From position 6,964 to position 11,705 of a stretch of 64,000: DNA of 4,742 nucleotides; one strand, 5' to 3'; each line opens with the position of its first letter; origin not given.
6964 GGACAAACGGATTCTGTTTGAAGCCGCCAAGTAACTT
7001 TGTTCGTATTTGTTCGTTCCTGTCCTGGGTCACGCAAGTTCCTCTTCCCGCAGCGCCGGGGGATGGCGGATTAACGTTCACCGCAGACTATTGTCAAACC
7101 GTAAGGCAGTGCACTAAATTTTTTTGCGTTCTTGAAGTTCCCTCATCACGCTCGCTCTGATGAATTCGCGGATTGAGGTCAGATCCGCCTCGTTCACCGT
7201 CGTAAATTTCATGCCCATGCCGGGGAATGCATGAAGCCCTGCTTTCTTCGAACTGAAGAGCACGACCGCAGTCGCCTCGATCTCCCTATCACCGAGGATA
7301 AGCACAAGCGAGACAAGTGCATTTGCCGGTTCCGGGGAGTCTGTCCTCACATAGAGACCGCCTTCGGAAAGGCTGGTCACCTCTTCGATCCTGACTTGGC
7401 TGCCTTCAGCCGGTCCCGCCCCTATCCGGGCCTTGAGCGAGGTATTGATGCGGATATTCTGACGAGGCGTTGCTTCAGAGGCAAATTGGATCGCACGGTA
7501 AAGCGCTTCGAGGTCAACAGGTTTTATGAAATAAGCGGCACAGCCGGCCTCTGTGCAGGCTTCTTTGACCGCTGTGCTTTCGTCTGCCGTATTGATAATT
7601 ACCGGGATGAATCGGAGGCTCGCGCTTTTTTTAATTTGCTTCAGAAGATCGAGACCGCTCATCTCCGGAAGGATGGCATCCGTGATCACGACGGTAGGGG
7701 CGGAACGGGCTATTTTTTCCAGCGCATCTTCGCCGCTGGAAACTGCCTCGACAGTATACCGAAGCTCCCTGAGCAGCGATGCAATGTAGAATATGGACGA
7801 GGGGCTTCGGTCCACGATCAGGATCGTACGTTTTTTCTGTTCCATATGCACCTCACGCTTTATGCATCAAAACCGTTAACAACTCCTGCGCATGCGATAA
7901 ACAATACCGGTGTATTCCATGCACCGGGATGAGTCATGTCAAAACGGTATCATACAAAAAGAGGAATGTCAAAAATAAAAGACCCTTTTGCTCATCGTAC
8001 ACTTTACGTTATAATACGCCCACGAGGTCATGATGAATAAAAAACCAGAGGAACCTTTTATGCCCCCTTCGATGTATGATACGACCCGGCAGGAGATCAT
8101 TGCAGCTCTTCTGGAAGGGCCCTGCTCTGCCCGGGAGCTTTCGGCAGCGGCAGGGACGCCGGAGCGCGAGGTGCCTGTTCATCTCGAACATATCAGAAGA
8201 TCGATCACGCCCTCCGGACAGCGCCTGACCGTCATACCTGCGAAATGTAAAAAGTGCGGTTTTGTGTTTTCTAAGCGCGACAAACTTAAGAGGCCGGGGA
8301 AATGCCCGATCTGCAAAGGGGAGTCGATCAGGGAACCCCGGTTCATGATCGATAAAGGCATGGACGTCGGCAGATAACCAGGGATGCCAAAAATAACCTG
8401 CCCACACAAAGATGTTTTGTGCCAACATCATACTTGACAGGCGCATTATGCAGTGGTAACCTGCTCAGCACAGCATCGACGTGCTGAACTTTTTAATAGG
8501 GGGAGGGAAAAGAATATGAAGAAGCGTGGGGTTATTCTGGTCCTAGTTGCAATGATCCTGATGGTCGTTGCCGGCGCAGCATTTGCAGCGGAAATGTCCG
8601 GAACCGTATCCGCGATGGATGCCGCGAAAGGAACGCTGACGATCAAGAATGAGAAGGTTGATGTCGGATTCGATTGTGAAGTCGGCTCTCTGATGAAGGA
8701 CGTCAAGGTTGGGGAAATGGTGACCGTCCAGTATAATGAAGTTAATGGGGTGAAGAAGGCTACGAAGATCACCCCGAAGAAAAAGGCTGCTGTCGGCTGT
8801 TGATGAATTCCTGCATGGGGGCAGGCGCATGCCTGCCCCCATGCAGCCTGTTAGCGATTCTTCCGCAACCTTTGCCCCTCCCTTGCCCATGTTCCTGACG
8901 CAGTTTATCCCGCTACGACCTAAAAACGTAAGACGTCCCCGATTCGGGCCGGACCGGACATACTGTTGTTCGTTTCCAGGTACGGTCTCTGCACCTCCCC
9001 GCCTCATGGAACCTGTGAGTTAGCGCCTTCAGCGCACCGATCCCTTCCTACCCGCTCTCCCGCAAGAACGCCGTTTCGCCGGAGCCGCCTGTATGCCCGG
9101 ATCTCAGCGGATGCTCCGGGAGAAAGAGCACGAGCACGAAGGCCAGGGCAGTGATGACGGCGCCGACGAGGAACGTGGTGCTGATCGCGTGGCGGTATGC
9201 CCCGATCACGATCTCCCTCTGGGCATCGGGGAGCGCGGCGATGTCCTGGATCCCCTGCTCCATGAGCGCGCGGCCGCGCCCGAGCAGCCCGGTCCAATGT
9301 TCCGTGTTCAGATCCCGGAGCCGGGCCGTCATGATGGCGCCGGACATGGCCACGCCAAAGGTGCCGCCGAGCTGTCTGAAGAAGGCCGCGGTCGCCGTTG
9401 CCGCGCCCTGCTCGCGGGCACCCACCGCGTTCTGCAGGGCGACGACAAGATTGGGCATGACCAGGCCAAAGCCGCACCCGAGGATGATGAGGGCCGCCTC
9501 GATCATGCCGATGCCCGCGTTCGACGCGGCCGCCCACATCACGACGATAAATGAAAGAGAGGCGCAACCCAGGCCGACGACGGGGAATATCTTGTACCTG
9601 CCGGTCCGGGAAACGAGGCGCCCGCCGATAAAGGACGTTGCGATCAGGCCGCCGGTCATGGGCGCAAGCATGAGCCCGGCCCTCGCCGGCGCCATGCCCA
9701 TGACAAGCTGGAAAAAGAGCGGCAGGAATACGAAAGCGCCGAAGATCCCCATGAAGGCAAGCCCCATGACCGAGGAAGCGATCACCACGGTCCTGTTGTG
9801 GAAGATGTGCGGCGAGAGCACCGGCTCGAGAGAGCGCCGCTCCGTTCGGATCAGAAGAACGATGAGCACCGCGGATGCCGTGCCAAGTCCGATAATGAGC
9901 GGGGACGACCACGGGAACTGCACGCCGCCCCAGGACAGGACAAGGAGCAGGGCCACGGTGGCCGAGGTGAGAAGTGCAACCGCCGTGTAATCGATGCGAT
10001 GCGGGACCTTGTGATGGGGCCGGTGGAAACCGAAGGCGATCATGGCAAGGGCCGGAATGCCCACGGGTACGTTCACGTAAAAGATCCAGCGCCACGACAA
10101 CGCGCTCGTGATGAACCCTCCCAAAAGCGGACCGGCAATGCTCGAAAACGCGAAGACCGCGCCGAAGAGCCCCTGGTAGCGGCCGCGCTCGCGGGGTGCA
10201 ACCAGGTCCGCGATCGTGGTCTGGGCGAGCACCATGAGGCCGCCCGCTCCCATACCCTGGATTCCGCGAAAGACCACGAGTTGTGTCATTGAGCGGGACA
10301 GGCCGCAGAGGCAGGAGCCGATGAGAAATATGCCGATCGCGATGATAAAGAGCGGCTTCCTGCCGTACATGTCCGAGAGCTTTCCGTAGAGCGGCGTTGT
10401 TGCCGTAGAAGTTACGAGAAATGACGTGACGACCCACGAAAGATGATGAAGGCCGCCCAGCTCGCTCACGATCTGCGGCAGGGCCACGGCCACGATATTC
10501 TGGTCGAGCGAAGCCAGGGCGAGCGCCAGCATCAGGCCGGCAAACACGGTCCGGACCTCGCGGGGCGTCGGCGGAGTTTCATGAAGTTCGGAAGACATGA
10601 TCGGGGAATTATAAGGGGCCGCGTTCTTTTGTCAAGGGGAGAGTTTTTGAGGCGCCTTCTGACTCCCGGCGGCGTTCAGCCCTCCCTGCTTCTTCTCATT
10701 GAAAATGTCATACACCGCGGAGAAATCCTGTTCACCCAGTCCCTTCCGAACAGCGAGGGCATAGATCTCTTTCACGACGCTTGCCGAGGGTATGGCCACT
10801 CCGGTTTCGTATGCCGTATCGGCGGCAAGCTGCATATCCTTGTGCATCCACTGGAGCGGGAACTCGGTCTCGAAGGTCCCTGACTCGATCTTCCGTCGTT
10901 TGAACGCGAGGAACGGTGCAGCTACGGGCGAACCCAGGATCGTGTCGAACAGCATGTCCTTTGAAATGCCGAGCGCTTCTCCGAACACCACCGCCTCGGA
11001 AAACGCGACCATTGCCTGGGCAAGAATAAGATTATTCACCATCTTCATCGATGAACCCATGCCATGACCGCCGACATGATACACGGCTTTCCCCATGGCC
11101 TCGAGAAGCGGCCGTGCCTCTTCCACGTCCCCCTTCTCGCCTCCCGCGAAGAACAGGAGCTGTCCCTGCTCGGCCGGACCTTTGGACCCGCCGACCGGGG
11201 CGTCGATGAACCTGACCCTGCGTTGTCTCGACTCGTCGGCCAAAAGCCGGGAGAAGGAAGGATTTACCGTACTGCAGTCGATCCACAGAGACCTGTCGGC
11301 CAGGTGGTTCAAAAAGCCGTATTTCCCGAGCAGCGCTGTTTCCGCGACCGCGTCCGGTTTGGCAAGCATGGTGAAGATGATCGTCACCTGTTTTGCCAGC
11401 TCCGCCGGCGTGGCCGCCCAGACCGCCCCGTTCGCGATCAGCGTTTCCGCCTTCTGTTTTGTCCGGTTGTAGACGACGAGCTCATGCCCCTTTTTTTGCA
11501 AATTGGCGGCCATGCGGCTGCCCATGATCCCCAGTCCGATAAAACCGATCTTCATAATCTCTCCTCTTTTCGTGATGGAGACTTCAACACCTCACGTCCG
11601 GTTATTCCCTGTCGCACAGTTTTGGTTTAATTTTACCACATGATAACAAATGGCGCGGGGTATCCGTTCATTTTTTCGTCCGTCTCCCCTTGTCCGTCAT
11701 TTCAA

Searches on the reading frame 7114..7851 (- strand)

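Call 87: search_protein_families(library=pfam, proteins=[window:7114-7851:-], max_evalue=0.001)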
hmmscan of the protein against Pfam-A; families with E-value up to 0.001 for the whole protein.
window:7114-7851:- (245 aa): 2 families
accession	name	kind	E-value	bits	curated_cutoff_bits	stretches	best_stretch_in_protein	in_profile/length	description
PF00072.30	Response_reg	-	1.5e-21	77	30.2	1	10-122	1-111/111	Response regulator receiver domain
PF07238.19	PilZ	-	5.3e-06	27.1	22.5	1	130-232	3-101/102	PilZ domain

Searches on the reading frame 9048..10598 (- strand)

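Call 87: search_protein_families(library=pfam, proteins=[window:9048-10598:-], max_evalue=0.001)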
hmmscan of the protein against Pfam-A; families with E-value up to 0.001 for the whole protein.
window:9048-10598:- (516 aa): 3 families
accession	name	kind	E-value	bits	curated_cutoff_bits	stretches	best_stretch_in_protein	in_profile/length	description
PF07690.21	MFS_1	-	2.5e-59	201.4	33.4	1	22-415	1-346/347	Major Facilitator Superfamily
PF00083.30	Sugar_tr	-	2.3e-15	56.9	22.3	1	53-191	48-189/452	Sugar (and other) transporter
PF06609.19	TRI12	-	4.4e-15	55.6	23.2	1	14-280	41-324/599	Fungal trichothecene efflux pump (TRI12)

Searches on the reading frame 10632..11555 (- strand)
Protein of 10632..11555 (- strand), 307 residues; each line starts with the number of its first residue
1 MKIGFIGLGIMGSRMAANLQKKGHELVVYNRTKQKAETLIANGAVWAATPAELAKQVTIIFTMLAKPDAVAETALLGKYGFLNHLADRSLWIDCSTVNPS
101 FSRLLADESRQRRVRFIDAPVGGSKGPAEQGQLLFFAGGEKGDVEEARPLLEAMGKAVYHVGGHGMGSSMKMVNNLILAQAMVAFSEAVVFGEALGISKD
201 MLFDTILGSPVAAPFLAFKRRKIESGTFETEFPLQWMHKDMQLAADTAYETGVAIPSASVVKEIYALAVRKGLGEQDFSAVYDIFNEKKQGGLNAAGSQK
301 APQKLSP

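Call 87: search_protein_families(library=pfam, proteins=[window:10632-11555:-], max_evalue=0.001)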
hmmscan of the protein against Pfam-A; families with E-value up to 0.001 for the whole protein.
window:10632-11555:- (307 aa): 7 families
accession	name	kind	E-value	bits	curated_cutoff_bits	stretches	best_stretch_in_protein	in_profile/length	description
PF03446.21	NAD_binding_2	-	1.8e-48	165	21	1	2-162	1-161/161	NAD binding domain of 6-phosphogluconate dehydrogenase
PF14833.11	NAD_binding_11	-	7.8e-26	91.2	30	1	165-283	1-120/122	NAD-binding of NADP-dependent 3-hydroxyisobutyrate dehydrogenase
PF03807.23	F420_oxidored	-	5.5e-08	33.7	21.6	1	2-71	1-73/94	NADP oxidoreductase coenzyme F420-dependent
PF01488.26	Shikimate_DH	-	2.4e-05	24.9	24.3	1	2-74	14-93/138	Shikimate / quinate 5-dehydrogenase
PF21761.2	RedAm-like_C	-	3.8e-05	24.4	27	1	180-286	18-126/127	NADPH-dependent reductive aminase-like, C-terminal domain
PF02826.25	2-Hacid_dh_C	-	5.4e-05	23.1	25.1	1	2-66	38-101/178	D-isomer specific 2-hydroxyacid dehydrogenase, NAD binding domain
PF02558.23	ApbA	-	8.6e-05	22.6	22.2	1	3-45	1-42/150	Ketopantoate reductase PanE/ApbA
